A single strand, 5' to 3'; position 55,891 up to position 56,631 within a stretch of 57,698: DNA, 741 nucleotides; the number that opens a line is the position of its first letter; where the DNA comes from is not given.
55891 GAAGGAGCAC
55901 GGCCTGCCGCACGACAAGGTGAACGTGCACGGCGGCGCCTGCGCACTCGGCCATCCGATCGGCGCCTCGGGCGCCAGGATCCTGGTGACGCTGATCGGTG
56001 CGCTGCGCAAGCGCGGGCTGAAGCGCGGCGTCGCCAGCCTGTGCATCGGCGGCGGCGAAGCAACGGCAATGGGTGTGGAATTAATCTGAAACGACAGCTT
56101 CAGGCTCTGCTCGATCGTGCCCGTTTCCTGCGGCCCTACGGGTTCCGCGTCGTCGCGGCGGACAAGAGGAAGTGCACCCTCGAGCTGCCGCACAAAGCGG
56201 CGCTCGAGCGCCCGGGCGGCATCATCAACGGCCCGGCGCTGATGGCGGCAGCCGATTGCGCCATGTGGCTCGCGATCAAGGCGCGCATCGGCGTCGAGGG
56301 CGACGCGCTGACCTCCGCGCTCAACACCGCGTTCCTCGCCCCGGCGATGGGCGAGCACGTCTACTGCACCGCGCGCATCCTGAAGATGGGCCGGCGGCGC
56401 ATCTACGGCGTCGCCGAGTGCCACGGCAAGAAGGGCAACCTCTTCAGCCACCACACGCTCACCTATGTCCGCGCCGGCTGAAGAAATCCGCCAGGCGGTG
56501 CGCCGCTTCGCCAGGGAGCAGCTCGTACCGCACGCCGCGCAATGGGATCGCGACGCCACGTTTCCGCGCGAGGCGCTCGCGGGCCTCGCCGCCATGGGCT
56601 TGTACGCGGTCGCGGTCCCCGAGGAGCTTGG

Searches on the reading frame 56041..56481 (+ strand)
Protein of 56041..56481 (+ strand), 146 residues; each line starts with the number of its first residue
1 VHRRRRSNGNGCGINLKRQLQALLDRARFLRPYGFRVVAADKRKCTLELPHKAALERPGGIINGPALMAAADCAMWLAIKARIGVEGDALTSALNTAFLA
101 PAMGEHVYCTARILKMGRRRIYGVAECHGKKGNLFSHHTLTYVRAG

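Call 31: search_protein_families(library=ncbifam, proteins=[window:56041-56481:+], max_evalue=0.00001)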
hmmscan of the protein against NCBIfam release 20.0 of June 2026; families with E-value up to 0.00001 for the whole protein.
window:56041-56481:+ (146 aa): 1 family
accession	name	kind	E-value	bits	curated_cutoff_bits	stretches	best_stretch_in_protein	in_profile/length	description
TIGR00369.1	unchar_dom_1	domain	6.8e-06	26.2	36.6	1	34-143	7-116/117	hotdog fold thioesterase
